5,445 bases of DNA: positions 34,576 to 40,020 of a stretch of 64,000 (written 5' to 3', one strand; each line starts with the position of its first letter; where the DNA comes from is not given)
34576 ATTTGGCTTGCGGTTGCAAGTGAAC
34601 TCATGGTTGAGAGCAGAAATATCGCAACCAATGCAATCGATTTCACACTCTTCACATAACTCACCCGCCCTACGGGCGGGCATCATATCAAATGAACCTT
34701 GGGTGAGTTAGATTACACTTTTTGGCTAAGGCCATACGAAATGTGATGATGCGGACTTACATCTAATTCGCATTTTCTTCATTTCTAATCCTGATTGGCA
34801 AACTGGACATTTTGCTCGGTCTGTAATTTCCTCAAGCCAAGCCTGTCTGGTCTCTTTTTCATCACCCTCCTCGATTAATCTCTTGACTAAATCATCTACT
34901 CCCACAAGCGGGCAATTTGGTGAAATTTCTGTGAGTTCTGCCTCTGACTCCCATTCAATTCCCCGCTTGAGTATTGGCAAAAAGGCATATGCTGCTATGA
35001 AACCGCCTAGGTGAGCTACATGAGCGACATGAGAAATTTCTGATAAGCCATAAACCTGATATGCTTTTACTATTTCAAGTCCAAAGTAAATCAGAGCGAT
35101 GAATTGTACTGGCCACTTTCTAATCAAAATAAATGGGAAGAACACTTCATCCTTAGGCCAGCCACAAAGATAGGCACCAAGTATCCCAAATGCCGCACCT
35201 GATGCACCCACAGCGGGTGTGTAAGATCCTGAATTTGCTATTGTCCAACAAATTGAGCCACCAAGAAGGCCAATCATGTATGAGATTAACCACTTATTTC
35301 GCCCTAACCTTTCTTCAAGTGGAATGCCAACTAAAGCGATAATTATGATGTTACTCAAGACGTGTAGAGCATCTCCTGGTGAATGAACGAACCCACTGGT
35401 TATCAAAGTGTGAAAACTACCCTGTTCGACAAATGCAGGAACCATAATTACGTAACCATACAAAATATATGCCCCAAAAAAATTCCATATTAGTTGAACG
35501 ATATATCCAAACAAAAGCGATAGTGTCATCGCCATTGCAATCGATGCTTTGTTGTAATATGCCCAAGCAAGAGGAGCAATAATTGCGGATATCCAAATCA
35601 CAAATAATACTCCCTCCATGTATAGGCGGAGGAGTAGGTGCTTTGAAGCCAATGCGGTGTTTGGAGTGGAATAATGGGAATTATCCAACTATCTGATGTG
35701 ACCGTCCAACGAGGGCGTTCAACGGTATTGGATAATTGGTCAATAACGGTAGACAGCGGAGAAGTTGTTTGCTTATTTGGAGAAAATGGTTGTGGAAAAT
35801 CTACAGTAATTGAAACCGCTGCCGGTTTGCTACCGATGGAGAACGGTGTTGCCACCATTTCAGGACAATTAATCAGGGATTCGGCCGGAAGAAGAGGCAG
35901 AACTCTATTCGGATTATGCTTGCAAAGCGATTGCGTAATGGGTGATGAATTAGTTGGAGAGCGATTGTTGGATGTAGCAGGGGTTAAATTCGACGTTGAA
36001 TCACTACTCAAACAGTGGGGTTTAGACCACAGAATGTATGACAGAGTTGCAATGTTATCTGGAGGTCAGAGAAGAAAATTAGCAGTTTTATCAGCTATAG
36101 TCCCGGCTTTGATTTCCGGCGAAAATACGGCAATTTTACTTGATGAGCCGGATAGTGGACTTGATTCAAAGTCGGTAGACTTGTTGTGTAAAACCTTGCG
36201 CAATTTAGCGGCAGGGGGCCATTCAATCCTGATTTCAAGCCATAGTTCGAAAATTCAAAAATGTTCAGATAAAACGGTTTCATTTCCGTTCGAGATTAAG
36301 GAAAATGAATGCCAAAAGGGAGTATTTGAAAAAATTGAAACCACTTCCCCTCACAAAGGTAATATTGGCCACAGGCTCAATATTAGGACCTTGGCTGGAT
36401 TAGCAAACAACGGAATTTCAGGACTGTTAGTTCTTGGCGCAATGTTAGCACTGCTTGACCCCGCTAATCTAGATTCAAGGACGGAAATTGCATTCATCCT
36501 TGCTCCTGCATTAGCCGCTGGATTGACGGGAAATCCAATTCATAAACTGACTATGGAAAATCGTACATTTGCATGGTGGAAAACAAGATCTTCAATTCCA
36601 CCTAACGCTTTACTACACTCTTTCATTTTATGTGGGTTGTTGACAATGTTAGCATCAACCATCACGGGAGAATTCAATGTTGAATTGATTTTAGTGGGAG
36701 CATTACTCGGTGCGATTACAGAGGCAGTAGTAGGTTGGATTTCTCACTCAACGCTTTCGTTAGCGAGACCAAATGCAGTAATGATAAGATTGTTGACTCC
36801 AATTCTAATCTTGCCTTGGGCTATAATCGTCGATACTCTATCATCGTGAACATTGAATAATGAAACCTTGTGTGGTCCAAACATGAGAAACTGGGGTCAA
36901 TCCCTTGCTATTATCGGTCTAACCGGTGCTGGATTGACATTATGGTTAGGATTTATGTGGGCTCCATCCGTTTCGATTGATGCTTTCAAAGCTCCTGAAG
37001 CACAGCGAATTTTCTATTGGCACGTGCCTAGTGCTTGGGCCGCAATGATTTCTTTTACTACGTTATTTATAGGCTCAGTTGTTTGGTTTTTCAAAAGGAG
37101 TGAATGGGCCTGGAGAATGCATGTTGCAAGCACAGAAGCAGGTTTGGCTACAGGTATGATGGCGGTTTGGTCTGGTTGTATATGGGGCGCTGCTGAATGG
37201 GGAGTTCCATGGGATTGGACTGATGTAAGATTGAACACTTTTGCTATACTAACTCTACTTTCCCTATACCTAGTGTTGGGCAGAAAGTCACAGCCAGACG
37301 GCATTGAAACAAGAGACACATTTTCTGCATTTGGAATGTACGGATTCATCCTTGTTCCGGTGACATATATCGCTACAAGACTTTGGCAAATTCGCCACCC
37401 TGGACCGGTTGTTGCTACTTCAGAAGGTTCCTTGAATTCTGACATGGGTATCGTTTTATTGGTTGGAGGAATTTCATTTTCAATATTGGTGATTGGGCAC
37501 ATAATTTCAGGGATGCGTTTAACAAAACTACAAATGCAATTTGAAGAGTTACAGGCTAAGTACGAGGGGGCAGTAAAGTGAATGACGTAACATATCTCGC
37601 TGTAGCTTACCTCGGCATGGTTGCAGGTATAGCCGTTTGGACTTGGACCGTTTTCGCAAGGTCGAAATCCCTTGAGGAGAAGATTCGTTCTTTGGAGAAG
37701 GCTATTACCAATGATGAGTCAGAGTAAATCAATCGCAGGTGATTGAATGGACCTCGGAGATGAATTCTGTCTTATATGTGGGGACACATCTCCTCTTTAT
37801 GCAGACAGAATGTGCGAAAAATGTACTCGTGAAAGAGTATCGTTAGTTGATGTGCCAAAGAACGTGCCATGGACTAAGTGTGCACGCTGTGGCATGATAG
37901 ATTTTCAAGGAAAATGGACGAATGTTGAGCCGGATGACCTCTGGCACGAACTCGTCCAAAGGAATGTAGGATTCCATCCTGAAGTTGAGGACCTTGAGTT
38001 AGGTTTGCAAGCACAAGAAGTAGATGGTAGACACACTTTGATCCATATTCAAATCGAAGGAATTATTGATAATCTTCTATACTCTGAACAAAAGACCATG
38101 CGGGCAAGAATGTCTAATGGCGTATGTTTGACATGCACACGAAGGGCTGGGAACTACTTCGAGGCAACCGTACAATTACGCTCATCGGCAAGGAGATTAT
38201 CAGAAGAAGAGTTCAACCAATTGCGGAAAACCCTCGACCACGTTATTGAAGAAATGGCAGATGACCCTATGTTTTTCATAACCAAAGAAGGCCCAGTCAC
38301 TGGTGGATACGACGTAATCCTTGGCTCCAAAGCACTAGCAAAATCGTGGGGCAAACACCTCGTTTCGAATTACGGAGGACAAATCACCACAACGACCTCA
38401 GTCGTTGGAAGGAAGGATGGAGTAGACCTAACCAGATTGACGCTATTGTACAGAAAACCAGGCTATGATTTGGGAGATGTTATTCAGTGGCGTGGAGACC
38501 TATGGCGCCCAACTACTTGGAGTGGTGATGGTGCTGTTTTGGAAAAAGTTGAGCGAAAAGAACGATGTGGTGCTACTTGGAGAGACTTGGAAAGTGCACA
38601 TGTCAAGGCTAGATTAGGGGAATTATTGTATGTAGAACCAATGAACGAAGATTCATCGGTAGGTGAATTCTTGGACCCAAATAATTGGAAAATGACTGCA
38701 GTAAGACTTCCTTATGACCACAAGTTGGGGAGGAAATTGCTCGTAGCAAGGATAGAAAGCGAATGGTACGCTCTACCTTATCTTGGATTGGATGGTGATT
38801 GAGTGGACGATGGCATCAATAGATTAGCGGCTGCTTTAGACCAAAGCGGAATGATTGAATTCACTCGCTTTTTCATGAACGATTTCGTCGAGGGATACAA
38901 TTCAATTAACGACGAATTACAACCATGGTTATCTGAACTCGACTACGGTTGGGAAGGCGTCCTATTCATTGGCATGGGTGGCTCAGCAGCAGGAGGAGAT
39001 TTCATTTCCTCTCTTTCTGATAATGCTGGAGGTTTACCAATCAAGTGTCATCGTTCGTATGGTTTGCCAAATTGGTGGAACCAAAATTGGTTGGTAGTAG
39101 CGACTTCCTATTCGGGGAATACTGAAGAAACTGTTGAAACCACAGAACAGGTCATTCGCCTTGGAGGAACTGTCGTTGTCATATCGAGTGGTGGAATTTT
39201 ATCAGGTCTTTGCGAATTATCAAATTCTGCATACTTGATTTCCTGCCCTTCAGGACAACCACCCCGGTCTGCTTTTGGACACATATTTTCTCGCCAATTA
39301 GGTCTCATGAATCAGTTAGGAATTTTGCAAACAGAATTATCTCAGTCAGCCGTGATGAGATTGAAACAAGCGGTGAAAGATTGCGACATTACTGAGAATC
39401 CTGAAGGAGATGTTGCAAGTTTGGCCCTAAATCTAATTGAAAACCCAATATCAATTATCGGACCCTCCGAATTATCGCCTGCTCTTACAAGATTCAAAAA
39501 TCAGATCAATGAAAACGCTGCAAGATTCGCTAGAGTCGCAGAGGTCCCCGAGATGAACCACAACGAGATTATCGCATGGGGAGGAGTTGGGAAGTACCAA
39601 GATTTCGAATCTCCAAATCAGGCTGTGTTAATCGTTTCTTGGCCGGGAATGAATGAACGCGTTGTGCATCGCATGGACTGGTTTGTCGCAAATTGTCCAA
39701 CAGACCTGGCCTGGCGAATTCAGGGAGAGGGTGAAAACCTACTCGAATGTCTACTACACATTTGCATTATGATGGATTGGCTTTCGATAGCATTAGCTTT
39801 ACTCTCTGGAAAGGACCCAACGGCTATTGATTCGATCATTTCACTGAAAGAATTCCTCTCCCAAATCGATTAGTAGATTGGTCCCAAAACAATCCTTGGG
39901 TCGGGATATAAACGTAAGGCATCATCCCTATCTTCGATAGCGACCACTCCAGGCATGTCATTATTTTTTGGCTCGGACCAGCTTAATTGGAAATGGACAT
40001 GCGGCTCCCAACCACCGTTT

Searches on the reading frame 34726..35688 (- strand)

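Call 45: search_protein_families(library=pfam, proteins=[window:34726-35688:-], max_evalue=0.00001)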
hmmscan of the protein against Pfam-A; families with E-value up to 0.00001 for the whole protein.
window:34726-35688:- (320 aa): 1 family
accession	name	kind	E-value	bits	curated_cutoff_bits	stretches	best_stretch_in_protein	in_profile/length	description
PF01694.28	Rhomboid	-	3.1e-20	73.3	22.6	1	90-240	2-140/143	Rhomboid domain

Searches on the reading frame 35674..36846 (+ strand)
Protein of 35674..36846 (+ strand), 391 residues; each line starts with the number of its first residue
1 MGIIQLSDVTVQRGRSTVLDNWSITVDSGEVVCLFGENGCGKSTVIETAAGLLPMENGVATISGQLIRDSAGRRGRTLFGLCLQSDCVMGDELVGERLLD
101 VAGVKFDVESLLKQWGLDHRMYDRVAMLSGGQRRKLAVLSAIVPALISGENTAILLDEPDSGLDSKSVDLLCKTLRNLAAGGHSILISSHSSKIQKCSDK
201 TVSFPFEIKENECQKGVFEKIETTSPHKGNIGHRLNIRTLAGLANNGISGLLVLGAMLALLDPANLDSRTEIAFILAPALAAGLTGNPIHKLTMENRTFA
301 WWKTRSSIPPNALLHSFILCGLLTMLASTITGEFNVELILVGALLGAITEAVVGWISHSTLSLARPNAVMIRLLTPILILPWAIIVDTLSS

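Call 45: search_protein_families(library=pfam, proteins=[window:35674-36846:+], max_evalue=0.00001)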
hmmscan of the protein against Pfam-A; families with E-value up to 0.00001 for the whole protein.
window:35674-36846:+ (391 aa): 3 families
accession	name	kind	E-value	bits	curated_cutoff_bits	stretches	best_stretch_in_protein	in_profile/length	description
PF00005.33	ABC_tran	-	2e-18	67.7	25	1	19-159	1-135/137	ABC transporter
PF13304.12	AAA_21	-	3.4e-12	47.5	27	1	128-192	238-300/304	AAA domain, putative AbiEii toxin, Type IV TA system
PF02463.25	SMC_N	-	5.3e-09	36.3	40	0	107-202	122-209/220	RecF/RecN/SMC N terminal domain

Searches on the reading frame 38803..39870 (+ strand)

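Call 15: search_protein_families(library=ncbifam, proteins=[window:38803-39870:+], max_evalue=0.001)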
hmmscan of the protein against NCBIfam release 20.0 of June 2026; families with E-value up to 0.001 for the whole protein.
window:38803-39870:+ (356 aa): 6 families
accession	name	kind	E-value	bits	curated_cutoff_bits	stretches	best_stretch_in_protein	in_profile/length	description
TIGR02128.1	G6PI_arch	equivalog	1.1e-47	162.4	213.9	1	50-351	21-306/308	bifunctional phosphoglucose/phosphomannose isomerase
NF006426.0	PRK08674.1-6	subfamily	2.2e-47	161.6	295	1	8-354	7-351/354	bifunctional phosphoglucose/phosphomannose isomerase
NF006425.0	PRK08674.1-5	equivalog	3.2e-47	161.2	471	1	11-354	13-355/358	bifunctional phosphoglucose/phosphomannose isomerase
NF006423.0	PRK08674.1-2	equivalog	2.9e-46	157.8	254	1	49-352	26-316/317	bifunctional phosphoglucose/phosphomannose isomerase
NF006422.0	PRK08674.1-1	subfamily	2.6e-34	119.1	317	1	51-259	26-220/302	bifunctional phosphoglucose/phosphomannose isomerase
NF006424.0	PRK08674.1-3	equivalog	5e-25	88.6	730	1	52-350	52-350/355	bifunctional phosphoglucose/phosphomannose isomerase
